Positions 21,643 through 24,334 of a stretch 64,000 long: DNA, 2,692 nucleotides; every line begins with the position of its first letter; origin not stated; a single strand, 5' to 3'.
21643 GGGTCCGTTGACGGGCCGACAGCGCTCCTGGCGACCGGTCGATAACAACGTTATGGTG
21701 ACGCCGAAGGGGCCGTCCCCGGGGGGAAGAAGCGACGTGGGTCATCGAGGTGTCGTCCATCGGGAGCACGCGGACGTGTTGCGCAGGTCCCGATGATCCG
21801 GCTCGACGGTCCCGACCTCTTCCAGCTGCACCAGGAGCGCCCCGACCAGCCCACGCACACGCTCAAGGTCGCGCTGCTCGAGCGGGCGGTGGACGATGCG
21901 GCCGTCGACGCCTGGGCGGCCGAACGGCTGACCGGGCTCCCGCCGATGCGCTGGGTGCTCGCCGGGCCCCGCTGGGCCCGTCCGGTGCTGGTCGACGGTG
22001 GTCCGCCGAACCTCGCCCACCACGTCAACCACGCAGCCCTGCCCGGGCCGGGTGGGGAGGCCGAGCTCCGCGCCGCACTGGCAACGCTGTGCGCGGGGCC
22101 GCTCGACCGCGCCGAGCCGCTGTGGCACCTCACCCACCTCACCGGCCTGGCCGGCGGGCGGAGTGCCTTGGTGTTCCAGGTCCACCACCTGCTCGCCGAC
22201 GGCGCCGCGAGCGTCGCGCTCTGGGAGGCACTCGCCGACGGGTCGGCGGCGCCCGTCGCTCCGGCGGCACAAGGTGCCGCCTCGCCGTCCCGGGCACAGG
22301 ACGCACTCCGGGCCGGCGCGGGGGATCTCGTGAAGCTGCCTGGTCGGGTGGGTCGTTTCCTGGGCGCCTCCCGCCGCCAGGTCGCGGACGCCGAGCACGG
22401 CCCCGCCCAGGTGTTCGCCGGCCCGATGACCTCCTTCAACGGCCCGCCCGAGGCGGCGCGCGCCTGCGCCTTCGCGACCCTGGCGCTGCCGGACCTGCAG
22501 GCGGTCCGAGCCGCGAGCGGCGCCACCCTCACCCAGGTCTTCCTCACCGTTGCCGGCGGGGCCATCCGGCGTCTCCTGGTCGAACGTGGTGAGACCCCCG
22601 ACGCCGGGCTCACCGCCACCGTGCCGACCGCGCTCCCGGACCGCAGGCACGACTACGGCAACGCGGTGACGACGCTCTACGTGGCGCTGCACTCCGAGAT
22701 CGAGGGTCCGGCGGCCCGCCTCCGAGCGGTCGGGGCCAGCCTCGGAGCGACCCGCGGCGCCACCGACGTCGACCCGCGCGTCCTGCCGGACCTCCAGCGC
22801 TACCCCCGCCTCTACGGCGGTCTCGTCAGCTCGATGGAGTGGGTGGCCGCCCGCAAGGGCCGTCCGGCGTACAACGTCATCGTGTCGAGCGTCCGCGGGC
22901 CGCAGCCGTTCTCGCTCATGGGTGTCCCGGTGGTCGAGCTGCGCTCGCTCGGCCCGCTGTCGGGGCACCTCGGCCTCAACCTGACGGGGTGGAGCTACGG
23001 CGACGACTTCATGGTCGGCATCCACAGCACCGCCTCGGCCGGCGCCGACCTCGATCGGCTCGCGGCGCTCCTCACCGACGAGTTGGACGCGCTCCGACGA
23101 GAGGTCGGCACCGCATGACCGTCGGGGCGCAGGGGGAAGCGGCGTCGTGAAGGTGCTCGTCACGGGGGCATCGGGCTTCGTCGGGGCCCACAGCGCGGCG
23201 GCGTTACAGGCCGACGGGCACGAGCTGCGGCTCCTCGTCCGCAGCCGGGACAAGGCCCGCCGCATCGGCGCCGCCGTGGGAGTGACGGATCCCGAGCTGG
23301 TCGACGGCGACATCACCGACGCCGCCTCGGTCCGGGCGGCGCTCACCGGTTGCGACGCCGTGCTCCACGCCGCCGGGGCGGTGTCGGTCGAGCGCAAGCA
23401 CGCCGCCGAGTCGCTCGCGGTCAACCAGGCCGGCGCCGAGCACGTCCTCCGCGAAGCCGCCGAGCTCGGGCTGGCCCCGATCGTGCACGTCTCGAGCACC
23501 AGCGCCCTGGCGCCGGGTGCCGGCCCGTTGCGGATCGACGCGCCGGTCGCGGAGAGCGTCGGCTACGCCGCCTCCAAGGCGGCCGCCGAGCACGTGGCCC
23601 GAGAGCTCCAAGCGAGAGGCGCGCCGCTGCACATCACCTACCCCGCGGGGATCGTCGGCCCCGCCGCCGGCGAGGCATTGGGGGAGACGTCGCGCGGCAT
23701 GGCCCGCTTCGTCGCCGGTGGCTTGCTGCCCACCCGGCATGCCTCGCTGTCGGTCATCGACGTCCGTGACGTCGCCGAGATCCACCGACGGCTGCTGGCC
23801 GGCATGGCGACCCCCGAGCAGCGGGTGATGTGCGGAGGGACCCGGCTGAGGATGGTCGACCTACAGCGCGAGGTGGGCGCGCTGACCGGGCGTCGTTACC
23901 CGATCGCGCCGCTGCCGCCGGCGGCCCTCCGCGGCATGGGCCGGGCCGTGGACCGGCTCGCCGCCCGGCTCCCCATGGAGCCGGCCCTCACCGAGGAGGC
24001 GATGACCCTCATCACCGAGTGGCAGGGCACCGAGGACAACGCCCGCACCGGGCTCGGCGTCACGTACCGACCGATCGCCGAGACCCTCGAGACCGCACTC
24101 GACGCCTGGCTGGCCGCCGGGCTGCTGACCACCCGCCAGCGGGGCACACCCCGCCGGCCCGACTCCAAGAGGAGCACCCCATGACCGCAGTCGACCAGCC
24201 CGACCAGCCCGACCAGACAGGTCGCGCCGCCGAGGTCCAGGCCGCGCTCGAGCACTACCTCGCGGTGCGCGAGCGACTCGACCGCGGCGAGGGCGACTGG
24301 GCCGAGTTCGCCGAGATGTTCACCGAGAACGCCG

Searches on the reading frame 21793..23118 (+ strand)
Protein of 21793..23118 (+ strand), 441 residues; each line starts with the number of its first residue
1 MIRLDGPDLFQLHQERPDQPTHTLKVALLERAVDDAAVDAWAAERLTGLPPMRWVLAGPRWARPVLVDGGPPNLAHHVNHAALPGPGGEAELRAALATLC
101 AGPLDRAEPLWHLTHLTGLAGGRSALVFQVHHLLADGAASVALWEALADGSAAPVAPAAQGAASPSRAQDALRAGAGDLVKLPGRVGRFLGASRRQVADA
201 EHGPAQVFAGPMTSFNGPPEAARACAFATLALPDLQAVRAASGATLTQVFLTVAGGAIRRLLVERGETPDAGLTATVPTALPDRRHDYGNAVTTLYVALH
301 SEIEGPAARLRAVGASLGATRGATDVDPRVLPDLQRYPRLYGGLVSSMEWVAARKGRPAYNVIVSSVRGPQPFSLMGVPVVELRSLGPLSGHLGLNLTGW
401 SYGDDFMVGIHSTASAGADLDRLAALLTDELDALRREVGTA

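Call 12: search_protein_families(library=pfam, proteins=[window:21793-23118:+], max_evalue=0.001)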
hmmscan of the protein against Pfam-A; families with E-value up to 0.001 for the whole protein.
window:21793-23118:+ (441 aa): 2 families
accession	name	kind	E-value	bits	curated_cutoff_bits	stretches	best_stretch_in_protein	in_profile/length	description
PF03007.21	WS_DGAT_cat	-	5.1e-35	121.9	23.6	1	6-249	3-262/263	Wax ester synthase/diacylglycerol acyltransferase catalytic domain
PF06974.18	WS_DGAT_C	-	3.5e-12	47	20.7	1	289-434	2-144/145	WS/DGAT C-terminal domain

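Call 20: search_protein_families(library=ncbifam, proteins=[window:21793-23118:+], max_evalue=0.00001)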
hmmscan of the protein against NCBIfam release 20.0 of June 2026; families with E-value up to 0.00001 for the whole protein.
window:21793-23118:+ (441 aa): 1 family
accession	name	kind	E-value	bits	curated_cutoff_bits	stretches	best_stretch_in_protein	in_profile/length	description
TIGR02946.1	acyl_WS_DGAT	subfamily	1.5e-79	268.1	309.95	1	6-437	3-452/453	wax ester/triacylglycerol synthase family O-acyltransferase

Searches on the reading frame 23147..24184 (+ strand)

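Call 16: search_protein_families(library=pfam, proteins=[window:23147-24184:+], max_evalue=0.001)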
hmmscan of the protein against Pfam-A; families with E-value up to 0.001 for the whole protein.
window:23147-24184:+ (345 aa): 9 families
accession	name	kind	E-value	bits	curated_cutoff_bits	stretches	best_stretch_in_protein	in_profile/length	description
PF01370.27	Epimerase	-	1.7e-27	96.8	20.9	1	3-219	1-227/240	NAD dependent epimerase/dehydratase family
PF13460.12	NAD_binding_10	-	4.4e-16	59.7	27.2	1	7-153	1-133/184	NAD(P)H-binding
PF01073.25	3Beta_HSD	-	1.1e-14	54.5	22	1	4-149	1-155/280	3-beta hydroxysteroid dehydrogenase/isomerase family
PF16363.11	GDP_Man_Dehyd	-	2.8e-14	53.8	27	1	4-155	1-168/332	GDP-mannose 4,6 dehydratase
PF07993.18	NAD_binding_4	-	1.6e-12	47.6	20.1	1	5-199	1-240/258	Male sterility protein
PF04321.23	RmlD_sub_bind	-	4.5e-09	36.2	27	1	1-153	1-138/287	RmlD substrate binding domain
PF05368.20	NmrA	-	4.2e-08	33.6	27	1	2-82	4-83/298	NmrA-like family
PF00106.31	adh_short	-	1.6e-07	31.4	26.6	1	3-164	3-173/195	short chain dehydrogenase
PF02719.21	Polysacc_synt_2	-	6.5e-07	29.3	20.2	1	3-123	1-134/293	Polysaccharide biosynthesis protein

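Call 20: search_protein_families(library=ncbifam, proteins=[window:23147-24184:+], max_evalue=0.00001)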
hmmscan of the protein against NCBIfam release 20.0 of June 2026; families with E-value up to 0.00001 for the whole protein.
window:23147-24184:+ (345 aa): 18 families
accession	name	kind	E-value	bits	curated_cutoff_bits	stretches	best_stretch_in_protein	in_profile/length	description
TIGR03466.1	HpnA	hypoth_equivalog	2.3e-42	145.1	367.65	1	1-323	1-322/327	hopanoid-associated sugar epimerase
NF052578.1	StrlDmthSdmBMthl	equivalog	7.6e-23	81.8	600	1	1-306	1-307/328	sterol demethylase protein SdmB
TIGR04180.1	EDH_00030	hypoth_equivalog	3.9e-17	62.2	475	1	3-173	1-179/297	NAD-dependent 4,6-dehydratase LegB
NF042422.1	oxyalk_red_OleD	equivalog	3.7e-16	59.4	580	1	1-150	1-149/329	2-alkyl-3-oxoalkanoate reductase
TIGR01746.1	Thioester-redct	subfamily_domain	8.8e-16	58.1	213.35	1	2-214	1-244/371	thioester reductase domain-containing protein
NF042423.1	oxyalk_red_Shew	equivalog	2.9e-14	52.9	580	1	2-156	10-161/331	2-alkyl-3-oxoalkanoate reductase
NF050030.1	thlkprotThyD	equivalog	2.2e-13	50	400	1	1-260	1-262/305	thylakoid membrane protein ThyD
TIGR01179.1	galE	equivalog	3e-13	49.3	262.3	1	2-161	1-166/332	UDP-glucose 4-epimerase GalE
NF041293.1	G6PDh_Azf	equivalog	5.3e-12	45.7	400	1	2-121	4-119/252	NAD-dependent glucose-6-phosphate dehydrogenase Azf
NF004520.0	PRK05865.1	equivalog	1.3e-10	39.8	1509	1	1-119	1-105/854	sugar epimerase family protein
NF038078.1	NRPS_MxcG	equivalog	1.4e-09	35.8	2300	1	2-193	1084-1297/1442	myxochelin non-ribosomal peptide synthetase MxcG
TIGR01214.1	rmlD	equivalog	2.8e-08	33.2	224.05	1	2-156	1-140/285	dTDP-4-dehydrorhamnose reductase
NF007956.0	PRK10675.1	subfamily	9.4e-08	31.5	394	1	1-119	1-126/338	UDP-glucose 4-epimerase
TIGR01777.1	yfcH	hypoth_equivalog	1.2e-07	31.7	207.35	1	3-85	1-74/292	TIGR01777 family oxidoreductase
TIGR03589.1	PseB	equivalog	1.3e-07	30.9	407.75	1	2-123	6-131/324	UDP-N-acetylglucosamine 4,6-dehydratase (inverting)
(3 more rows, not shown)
